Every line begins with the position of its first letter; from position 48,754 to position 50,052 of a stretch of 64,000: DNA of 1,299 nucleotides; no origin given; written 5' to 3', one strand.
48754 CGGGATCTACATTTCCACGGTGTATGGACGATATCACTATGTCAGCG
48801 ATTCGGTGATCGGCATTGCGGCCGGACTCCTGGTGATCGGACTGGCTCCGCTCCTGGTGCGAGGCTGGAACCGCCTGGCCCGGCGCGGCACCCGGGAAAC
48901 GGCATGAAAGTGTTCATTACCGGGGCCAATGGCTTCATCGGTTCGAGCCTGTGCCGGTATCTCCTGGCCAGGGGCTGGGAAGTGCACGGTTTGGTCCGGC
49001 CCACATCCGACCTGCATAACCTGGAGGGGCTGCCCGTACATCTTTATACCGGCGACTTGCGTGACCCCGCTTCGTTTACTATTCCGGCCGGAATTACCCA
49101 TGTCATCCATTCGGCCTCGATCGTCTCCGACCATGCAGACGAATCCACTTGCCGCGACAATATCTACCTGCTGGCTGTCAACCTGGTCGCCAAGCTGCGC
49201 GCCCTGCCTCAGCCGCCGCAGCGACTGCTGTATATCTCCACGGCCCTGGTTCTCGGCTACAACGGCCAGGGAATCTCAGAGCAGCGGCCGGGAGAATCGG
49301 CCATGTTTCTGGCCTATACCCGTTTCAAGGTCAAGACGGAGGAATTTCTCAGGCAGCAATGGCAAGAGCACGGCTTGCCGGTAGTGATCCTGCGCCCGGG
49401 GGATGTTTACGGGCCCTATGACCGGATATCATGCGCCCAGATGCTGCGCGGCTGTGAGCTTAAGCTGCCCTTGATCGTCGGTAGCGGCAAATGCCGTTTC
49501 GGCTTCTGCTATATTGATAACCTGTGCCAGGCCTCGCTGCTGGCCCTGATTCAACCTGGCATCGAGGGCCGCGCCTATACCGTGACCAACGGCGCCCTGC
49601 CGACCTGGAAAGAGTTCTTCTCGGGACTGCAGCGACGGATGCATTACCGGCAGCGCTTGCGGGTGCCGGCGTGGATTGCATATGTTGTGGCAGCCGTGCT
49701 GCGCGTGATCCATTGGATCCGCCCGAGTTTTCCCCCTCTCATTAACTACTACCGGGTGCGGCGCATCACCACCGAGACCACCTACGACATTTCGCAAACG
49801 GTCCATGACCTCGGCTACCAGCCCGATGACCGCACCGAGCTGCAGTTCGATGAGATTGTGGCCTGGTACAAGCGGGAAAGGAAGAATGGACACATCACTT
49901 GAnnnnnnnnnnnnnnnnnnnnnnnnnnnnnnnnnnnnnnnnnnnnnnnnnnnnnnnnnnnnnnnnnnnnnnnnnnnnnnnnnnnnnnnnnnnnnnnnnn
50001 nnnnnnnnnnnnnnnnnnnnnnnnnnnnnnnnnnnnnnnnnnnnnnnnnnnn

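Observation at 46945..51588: GC-rich, translationally coupled five-gene operon: three paralogous extended-SDR epimerase/dehydratase genes interleaved with a PAP2 (SMS/IPC-synthase-like) membrane protein and a CPBP intramembrane protease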

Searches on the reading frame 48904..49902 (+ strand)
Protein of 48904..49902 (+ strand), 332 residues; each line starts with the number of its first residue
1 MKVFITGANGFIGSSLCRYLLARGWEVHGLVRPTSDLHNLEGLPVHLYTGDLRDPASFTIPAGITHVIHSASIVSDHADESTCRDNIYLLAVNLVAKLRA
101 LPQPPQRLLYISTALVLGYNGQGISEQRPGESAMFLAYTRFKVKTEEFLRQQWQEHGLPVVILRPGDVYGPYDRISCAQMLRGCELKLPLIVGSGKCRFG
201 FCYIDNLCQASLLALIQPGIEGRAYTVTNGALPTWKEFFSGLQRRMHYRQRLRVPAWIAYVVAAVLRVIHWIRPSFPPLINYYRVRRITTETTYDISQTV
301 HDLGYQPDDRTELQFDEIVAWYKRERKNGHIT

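Call 3: search_protein_families(library=pfam, proteins=[window:48904-49902:+], max_evalue=0.01)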
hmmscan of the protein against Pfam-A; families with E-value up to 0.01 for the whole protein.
window:48904-49902:+ (332 aa): 7 families
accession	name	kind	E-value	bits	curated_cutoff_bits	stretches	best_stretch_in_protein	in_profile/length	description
PF01370.27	Epimerase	-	5e-30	105.1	20.9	1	3-225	1-237/240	NAD dependent epimerase/dehydratase family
PF01073.25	3Beta_HSD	-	3.5e-13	49.7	22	1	5-250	2-272/280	3-beta hydroxysteroid dehydrogenase/isomerase family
PF16363.11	GDP_Man_Dehyd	-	2e-12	47.7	27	1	4-237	1-257/332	GDP-mannose 4,6 dehydratase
PF07993.18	NAD_binding_4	-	2.6e-11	43.6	20.1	1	63-170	88-209/258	Male sterility protein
PF13460.12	NAD_binding_10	-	3.2e-09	37.4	27.2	1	7-167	1-145/184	NAD(P)H-binding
PF04321.23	RmlD_sub_bind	-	4.8e-07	29.6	27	1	1-184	1-167/287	RmlD substrate binding domain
PF05368.20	NmrA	-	0.00029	21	27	1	2-58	4-63/298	NmrA-like family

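Call 4: search_protein_families(library=ncbifam, proteins=[window:48904-49902:+], max_evalue=0.01)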
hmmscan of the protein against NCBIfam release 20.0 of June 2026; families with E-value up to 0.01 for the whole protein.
window:48904-49902:+ (332 aa): 29 families (the best 25 are shown)
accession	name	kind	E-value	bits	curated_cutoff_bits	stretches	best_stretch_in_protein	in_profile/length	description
TIGR03466.1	HpnA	hypoth_equivalog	4.7e-32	111.2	367.65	1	1-325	1-324/327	hopanoid-associated sugar epimerase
NF042423.1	oxyalk_red_Shew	equivalog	1.3e-27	96.8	580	1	2-307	10-320/331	2-alkyl-3-oxoalkanoate reductase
NF042422.1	oxyalk_red_OleD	equivalog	2.8e-26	92.7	580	1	1-308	1-314/329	2-alkyl-3-oxoalkanoate reductase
NF052578.1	StrlDmthSdmBMthl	equivalog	2.3e-25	90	600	1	1-325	1-325/328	sterol demethylase protein SdmB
TIGR01746.1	Thioester-redct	subfamily_domain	8.3e-12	45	213.35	2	2-43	1-44/371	thioester reductase domain-containing protein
TIGR04180.1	EDH_00030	hypoth_equivalog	2e-11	43.5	475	1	3-172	1-179/297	NAD-dependent 4,6-dehydratase LegB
TIGR01777.1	yfcH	hypoth_equivalog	2.3e-10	40.5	207.35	1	3-259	1-254/292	TIGR01777 family oxidoreductase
TIGR01181.1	dTDP_gluc_dehyt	equivalog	2.8e-10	39.8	365.1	1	3-327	2-316/321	dTDP-glucose 4,6-dehydratase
TIGR01179.1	galE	equivalog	1.8e-07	30.4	262.3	1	2-170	1-178/332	UDP-glucose 4-epimerase GalE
NF043036.1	ErythonDh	equivalog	2.7e-07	30.1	325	1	1-116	1-128/321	D-erythronate dehydrogenase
TIGR02197.1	heptose_epim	equivalog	1e-06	28.1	274.6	1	4-173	2-175/316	ADP-glyceromanno-heptose 6-epimerase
NF050030.1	thlkprotThyD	equivalog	1.7e-06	27.5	400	0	143-257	150-261/305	thylakoid membrane protein ThyD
NF005539.0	PRK07201.1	equivalog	9.5e-06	24.6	549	1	1-170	1-179/657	SDR family oxidoreductase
NF047837.1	UDPAcbARedWbcJ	equivalog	5.2e-05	22.3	500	0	1-24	1-24/372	UDP-2-acetamido-2,6-beta-L-arabino-hexul-4-ose reductase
NF008872.0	PRK11908.1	equivalog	9.9e-05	21.5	294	1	1-50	2-53/349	bifunctional UDP-4-keto-pentose/UDP-xylose synthase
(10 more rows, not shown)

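Call 66: search_solved_structures(query=window:48904-49902:+, max_evalue=0.00001)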
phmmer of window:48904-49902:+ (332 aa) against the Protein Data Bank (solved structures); distinct sequences matched with E-value up to 0.00001: 14.
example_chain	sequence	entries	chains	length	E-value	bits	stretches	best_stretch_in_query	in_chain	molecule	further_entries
3wj7_A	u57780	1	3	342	3.6e-18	69.1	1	4-324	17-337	Putative oxidoreductase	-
6wjb_A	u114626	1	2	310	4.2e-13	52.5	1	2-244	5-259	NAD-dependent epimerase/dehydratase family protein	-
6wj9_A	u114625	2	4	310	1.9e-12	50.4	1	2-244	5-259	NAD-dependent epimerase/dehydratase family protein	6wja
8vr2_A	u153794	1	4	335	2.4e-12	50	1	2-231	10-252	NAD-dependent epimerase/dehydratase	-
2p5u_A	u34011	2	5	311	2.2e-09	40.3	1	1-237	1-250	UDP-glucose 4-epimerase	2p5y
4lw8_A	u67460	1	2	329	2.7e-08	36.7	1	2-244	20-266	Putative epimerase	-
2hun_A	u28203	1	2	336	1.7e-07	34.1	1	1-237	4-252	336aa long hypothetical dTDP-glucose 4,6-dehydratase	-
6jkg_A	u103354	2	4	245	1.9e-07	33.9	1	5-217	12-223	Sterol-4-alpha-carboxylate 3-dehydrogenase, decarboxylating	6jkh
6zl6_A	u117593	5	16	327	3.8e-07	32.9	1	1-215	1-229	Epimerase domain-containing protein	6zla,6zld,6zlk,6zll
10ke_A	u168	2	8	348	3.9e-07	32.9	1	2-246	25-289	Capsular polysaccharide biosynthesis protein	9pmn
6zlj_A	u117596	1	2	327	6.2e-07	32.2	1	1-215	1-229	Epimerase domain-containing protein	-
2p4h_X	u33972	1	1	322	2.6e-06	30.2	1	2-231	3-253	Vestitone reductase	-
4zrm_A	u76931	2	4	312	7e-06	28.7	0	1-243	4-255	UDP-glucose 4-epimerase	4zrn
6bwl_A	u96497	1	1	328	7.1e-06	28.7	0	1-176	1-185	Pal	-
